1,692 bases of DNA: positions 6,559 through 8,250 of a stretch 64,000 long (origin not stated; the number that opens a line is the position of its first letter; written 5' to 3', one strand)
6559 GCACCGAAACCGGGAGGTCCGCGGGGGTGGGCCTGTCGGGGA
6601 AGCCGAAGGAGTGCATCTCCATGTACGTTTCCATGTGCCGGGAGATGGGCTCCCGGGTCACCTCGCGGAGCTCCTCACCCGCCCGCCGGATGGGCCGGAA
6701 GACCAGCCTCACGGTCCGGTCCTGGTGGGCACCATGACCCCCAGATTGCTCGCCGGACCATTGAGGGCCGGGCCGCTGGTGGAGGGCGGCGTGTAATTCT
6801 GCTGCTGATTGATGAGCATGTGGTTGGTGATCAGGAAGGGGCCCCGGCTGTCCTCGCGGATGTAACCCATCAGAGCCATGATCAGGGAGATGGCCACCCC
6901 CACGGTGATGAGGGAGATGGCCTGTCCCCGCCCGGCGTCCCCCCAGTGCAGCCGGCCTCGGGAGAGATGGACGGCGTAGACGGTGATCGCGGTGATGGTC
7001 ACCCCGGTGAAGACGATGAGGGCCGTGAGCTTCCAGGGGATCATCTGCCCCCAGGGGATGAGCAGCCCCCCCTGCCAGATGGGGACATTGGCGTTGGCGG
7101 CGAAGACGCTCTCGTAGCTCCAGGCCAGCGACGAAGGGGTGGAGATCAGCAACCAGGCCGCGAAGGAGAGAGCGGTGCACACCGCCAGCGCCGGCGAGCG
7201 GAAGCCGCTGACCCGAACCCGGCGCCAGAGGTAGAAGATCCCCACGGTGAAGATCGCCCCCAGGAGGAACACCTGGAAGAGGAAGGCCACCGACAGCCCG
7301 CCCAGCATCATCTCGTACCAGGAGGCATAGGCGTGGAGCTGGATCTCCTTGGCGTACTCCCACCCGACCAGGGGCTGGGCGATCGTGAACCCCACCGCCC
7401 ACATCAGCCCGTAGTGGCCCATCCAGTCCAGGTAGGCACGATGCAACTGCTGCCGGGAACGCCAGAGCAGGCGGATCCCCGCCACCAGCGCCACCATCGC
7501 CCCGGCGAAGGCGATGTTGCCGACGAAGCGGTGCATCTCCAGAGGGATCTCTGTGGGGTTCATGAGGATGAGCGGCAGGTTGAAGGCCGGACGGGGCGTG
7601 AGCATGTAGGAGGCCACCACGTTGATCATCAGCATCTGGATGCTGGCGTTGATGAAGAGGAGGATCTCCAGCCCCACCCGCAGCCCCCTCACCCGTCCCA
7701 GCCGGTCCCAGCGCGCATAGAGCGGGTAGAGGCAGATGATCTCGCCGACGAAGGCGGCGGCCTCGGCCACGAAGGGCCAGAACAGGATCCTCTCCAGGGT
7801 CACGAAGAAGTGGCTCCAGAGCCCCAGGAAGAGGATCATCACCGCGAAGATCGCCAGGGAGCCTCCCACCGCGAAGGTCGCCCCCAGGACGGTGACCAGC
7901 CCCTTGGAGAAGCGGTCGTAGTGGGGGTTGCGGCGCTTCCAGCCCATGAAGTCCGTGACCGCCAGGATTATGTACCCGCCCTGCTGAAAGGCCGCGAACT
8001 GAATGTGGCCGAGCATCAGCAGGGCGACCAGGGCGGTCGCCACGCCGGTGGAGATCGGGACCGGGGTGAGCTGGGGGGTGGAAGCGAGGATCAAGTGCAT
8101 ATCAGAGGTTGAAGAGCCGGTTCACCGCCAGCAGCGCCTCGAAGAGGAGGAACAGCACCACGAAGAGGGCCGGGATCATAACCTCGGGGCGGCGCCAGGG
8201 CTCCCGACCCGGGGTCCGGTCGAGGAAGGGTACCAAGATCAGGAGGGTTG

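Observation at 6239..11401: Rieske/cytochrome b module sandwiched between two CydB-less CydA-family paralogs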

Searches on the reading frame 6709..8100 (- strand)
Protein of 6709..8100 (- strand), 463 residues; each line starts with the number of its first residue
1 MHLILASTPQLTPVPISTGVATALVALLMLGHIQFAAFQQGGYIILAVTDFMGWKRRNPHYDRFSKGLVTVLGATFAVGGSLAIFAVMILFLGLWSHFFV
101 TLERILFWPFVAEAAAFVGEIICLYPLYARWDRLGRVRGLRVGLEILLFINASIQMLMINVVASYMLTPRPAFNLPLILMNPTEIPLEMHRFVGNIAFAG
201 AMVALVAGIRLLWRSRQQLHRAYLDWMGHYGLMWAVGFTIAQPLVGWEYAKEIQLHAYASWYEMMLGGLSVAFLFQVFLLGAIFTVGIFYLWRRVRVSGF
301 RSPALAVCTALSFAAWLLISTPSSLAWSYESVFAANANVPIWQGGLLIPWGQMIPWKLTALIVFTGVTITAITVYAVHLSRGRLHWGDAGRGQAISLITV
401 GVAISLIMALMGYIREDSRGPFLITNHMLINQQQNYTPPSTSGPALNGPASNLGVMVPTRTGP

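Call 3: search_protein_families(library=pfam, proteins=[window:6709-8100:-], max_evalue=1)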
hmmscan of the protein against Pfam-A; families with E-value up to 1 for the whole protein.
window:6709-8100:- (463 aa): 0 families

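Call 4: search_protein_families(library=ncbifam, proteins=[window:6709-8100:-], max_evalue=1)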
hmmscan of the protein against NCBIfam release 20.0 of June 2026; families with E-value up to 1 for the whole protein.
window:6709-8100:- (463 aa): 1 family
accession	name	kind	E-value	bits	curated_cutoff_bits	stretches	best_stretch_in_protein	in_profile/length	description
NF033507.3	Loki-CTERM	subfamily_domain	0.051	13.9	19.9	1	275-296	4-25/27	Loki-CTERM sorting domain-containing protein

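Call 9: find_homologous_proteins(query=window:6709-8100:-)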
Query window:6709-8100:- (463 aa): 69 proteins with E <= 0.001 among 8000 candidates.
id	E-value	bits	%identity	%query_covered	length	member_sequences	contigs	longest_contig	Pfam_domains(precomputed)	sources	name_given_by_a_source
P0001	0.0e+0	1030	100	100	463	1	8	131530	-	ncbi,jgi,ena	jgi:cytochrome d ubiquinol oxidase subunit I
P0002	0.0e+0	1030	100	100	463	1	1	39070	-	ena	-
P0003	0.0e+0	1017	98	100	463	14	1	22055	-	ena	-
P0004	7.2e-296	1000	96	100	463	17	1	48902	PF01654.23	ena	-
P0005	1.2e-290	982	94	100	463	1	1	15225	-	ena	-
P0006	1.8e-258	876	82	100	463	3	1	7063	-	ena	-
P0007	8.5e-258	874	83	100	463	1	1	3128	-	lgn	-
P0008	6.5e-256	868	82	100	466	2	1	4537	-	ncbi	ncbi:MAG: hypothetical protein ACYDC5_13725 [Candidatus Dormibacteria bacterium]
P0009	7.6e-255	864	82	100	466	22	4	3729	-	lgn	-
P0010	1.1e-254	864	82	100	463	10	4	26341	-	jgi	jgi:cytochrome d ubiquinol oxidase subunit I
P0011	3.7e-254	862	83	100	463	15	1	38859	-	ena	-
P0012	2.2e-250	850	81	100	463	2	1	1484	-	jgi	jgi:cytochrome d ubiquinol oxidase subunit I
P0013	1.1e-232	791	77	100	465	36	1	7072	-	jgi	jgi:cytochrome d ubiquinol oxidase subunit I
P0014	1.9e-231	787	78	97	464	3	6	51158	-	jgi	jgi:cytochrome d ubiquinol oxidase subunit I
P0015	3.4e-231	786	77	100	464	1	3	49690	-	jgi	-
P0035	2.0e-197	675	69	95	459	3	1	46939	PF01654.23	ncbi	-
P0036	8.3e-196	670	68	98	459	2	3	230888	PF01654.23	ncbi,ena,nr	ncbi:MAG TPA: cytochrome ubiquinol oxidase subunit I [Verrucomicrobiae bacterium]|nr:cytochrome ubiq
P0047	7.4e-90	320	41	94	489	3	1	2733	PF01654.23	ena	-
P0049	1.2e-88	316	39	95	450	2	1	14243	PF01654.23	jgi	jgi:cytochrome d ubiquinol oxidase subunit I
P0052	5.1e-85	304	42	85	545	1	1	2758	PF00127.27,PF13473.13,PF01654.23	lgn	-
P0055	3.0e-79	285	37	93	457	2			PF01654.23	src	-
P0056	3.3e-69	252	39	89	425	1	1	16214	PF01654.23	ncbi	ncbi:MAG: cytochrome ubiquinol oxidase subunit I [Chloroflexota bacterium]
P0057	1.6e-62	230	35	91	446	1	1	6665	PF01654.23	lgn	-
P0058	1.2e-61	227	36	92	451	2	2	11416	PF01654.23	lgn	-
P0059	4.8e-59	219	36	87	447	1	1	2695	PF01654.23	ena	-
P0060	3.0e-58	216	35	89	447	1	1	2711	PF01654.23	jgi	jgi:cytochrome bd ubiquinol oxidase subunit I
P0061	4.6e-58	216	36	91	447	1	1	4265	PF01654.23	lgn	-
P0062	9.0e-58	215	37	87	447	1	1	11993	PF01654.23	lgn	-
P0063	5.9e-57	212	35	90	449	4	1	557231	PF01654.23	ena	-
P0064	8.3e-55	205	35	86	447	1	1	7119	PF01654.23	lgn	-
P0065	3.4e-17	81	25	87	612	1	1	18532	PF01654.23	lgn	-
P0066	4.6e-17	80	25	87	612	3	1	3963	PF01654.23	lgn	-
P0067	1.4e-14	72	25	87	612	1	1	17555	PF01654.23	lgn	-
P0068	6.4e-9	54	26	82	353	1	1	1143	PF01654.23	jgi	jgi:hypothetical protein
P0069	6.7e-9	54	26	58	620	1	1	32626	PF01654.23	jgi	jgi:hypothetical protein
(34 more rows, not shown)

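Call 15: find_related_loci(query=A1, collection=genome_contigs, flank=8000)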
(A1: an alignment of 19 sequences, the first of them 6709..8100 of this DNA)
Query A1 (463 aa) in genome_contigs; peptide patterns used: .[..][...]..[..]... (x = any residue, [..] = any of these).
83 stretches matched a pattern; 79 encode a relative of the query (tblastn E <= 1e-3); 79 distinct loci.
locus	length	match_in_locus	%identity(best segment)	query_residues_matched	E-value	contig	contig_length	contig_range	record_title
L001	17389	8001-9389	98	1-463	0e+0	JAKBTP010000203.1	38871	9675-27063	MAG: bacterium isolate MAS3.bin20 NODE_1864_length_38871_cov_24.869141, whole genome shotgun sequence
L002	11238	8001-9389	97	1-463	0e+0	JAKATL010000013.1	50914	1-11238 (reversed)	MAG: bacterium isolate YP2.bin62 NODE_662_length_50914_cov_9.544234, whole genome shotgun sequence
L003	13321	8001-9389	97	1-463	0e+0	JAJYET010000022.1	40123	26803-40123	MAG: bacterium isolate DBS1-1.bin61 NODE_1491_length_40123_cov_5.674017, whole genome shotgun sequence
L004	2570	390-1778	97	1-463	0e+0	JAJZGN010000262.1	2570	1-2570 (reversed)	MAG: bacterium isolate LL4.bin70 NODE_65803_length_2570_cov_1.594351, whole genome shotgun sequence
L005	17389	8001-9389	96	1-463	0e+0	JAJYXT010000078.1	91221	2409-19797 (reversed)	MAG: bacterium isolate FK3.bin63 NODE_385_length_91221_cov_8.933256, whole genome shotgun sequence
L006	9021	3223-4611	96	1-463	0e+0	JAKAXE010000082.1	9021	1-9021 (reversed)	MAG: bacterium isolate YP5.bin5 NODE_1623_length_9021_cov_4.558579, whole genome shotgun sequence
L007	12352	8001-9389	90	1-463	0e+0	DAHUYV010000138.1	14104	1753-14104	MAG TPA_asm: Candidatus Dormiibacterota bacterium isolate clean275 k141_1056101, whole genome shotgun sequence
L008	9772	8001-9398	83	1-463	0e+0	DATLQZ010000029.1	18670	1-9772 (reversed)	MAG TPA_asm: Candidatus Dormiibacterota bacterium isolate SMAG_U13891 k141_1291085, whole genome shotgun sequence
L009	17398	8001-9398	83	1-463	0e+0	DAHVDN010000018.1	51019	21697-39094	MAG TPA_asm: Candidatus Dormiibacterota bacterium isolate clean4834 NODE_18_length_51019_cov_14.316548, whole genome sho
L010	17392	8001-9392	81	1-461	0e+0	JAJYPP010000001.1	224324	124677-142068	MAG: bacterium isolate DS3.bin64 NODE_5_length_224324_cov_12.246698, whole genome shotgun sequence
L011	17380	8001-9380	77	3-463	0e+0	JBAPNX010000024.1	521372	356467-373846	MAG: Candidatus Dormiibacterota bacterium isolate MFD01221_ilm_asm_bin25 k127_275320, whole genome shotgun sequence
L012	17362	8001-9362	77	3-458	0e+0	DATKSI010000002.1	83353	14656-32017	MAG TPA_asm: Candidatus Micrarchaeaceae archaeon isolate SMAG_U14050 k141_1154966, whole genome shotgun sequence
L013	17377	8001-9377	75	3-463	0e+0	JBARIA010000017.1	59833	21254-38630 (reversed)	MAG: Candidatus Dormiibacterota bacterium isolate MFD06470_ilm_asm_bin14 k127_318284, whole genome shotgun sequence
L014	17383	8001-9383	76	1-463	0e+0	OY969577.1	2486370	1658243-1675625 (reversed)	MAG: Candidatus Dormibacteraeota bacterium isolate MFD10064.bin.c.3 genome assembly, chromosome: 1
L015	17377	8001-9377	76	3-463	0e+0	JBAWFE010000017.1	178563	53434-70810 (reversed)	MAG: Candidatus Dormiibacterota bacterium isolate MFD05722_ilm_asm_bin17 k127_5371, whole genome shotgun sequence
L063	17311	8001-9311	33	24-445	1e-59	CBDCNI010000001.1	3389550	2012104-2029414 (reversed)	MAG: Rubrobacteraceae bacterium isolate 41ac5407-181a-4304-b543-ce4741083dc1 genome assembly, contig: contig_1, whole ge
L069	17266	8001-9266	27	25-442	4e-36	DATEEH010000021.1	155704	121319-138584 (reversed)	MAG TPA_asm: Nitrospira sp. isolate SMAG_U8728 k141_1560419, whole genome shotgun sequence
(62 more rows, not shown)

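Call 23: search_solved_structures(query=A1, max_evalue=0.01, show_alignments=3)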
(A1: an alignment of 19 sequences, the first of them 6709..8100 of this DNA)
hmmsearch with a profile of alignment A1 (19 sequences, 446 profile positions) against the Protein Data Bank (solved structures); distinct sequences matched with E-value up to 0.01: 6.
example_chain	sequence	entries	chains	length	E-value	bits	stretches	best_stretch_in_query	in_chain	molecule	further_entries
5doq_A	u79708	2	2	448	2.8e-14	55.9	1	15-178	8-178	Bd-type quinol oxidase subunit I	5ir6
7nkz_A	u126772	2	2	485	1e-07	34.3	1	21-214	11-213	Probable integral membrane cytochrome D ubiquinol oxidase (Subunit I) CydA (Cytochrome BD-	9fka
7d5i_A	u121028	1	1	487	3.1e-07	32.7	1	21-221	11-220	Cytochrome D ubiquinol oxidase subunit 1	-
9r2g_A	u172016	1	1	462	1.8e-05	26.9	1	18-242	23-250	Cytochrome bd menaquinol oxidase subunit I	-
6rko_A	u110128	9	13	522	4.5e-05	25.6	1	18-243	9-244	Cytochrome bd-I ubiquinol oxidase subunit 1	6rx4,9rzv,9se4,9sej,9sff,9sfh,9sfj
8b4o_A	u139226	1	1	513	0.00036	22.6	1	20-216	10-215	Cytochrome BD ubiquinol oxidase subunit I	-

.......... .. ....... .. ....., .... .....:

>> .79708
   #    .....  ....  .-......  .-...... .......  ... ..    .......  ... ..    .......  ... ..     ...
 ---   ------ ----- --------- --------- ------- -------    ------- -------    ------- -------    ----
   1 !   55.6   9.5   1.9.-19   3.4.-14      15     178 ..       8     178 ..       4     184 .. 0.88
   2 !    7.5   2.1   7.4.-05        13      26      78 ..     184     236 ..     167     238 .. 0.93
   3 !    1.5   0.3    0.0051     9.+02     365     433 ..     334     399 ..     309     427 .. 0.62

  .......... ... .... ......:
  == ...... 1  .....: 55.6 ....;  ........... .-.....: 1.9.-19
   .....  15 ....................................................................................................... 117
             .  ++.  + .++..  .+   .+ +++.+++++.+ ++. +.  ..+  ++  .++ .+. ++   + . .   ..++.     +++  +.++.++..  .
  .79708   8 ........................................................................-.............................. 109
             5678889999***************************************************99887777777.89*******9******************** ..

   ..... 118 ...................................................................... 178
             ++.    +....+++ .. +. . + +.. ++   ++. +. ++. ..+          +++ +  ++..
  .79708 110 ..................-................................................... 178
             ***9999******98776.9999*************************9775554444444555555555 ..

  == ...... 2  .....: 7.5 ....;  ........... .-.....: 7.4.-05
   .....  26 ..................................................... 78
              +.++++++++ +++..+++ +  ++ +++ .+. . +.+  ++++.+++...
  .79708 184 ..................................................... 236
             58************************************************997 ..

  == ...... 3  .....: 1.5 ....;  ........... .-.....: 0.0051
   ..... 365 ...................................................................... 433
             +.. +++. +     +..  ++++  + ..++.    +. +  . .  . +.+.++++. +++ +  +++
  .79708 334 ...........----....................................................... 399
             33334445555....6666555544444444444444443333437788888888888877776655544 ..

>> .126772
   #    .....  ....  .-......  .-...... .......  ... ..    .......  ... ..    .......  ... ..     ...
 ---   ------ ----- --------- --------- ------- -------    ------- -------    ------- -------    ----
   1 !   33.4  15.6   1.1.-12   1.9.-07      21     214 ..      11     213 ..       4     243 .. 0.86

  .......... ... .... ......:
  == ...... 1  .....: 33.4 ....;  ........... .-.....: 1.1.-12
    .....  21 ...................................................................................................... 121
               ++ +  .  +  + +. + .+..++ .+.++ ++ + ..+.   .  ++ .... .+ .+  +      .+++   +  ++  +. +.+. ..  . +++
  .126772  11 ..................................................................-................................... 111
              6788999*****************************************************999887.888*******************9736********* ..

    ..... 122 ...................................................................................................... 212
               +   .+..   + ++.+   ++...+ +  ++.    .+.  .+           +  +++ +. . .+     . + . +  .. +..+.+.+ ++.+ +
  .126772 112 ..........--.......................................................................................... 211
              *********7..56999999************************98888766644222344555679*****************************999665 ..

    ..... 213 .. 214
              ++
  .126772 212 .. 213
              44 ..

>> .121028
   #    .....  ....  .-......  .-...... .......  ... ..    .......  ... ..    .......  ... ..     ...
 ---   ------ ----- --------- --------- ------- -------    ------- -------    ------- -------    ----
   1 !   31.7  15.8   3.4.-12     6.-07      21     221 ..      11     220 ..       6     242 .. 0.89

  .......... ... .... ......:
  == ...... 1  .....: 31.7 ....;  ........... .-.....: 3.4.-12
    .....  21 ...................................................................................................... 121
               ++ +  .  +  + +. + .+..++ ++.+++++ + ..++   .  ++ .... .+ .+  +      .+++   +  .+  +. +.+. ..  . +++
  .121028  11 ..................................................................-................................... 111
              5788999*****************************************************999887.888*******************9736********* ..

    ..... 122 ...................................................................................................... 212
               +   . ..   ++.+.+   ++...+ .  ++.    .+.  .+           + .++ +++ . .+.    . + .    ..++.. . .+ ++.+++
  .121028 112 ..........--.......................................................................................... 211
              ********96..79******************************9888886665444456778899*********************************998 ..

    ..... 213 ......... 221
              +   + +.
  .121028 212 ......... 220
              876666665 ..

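Call 27: find_encoding_contigs(protein=window:6709-8100:-, flank=10000, max_places=3)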
Protein window:6709-8100:- (463 aa): 14 contigs read that carry it; 3 places shown.
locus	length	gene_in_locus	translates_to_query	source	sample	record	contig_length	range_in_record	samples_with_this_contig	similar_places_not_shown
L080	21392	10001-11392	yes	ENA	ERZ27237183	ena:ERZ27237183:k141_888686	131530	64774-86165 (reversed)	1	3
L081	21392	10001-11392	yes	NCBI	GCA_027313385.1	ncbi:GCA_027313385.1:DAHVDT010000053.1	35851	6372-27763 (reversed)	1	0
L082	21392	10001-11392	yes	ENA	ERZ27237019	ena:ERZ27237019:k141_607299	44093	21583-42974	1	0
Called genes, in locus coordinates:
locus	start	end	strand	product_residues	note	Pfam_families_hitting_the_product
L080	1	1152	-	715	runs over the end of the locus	PF13089:PP_kinase_N, PF02503:PP_kinase, PF17941:PP_kinase_C_1, PF13091:PLDc_2 (faint), PF13090:PP_kinase_C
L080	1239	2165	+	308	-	-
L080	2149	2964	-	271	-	PF07685:GATase_3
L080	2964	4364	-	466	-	PF08245:Mur_ligase_M, PF08353:MurT_C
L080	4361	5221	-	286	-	PF00288:GHMP_kinases_N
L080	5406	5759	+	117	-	PF01649:Ribosomal_S20p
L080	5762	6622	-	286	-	-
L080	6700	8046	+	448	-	PF01654:Cyt_bd_oxida_I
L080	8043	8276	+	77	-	-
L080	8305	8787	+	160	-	PF00355:Rieske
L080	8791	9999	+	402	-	PF00033:Cytochrome_B, PF13631:Cytochrom_B_N_2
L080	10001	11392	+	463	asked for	-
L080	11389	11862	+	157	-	-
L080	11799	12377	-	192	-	PF00574:CLP_protease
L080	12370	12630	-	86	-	PF13560:HTH_31, PF01381:HTH_3, PF13443:HTH_26 (weak)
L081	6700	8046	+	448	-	PF01654:Cyt_bd_oxida_I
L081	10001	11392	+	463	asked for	-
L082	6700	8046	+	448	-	PF01654:Cyt_bd_oxida_I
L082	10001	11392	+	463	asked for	-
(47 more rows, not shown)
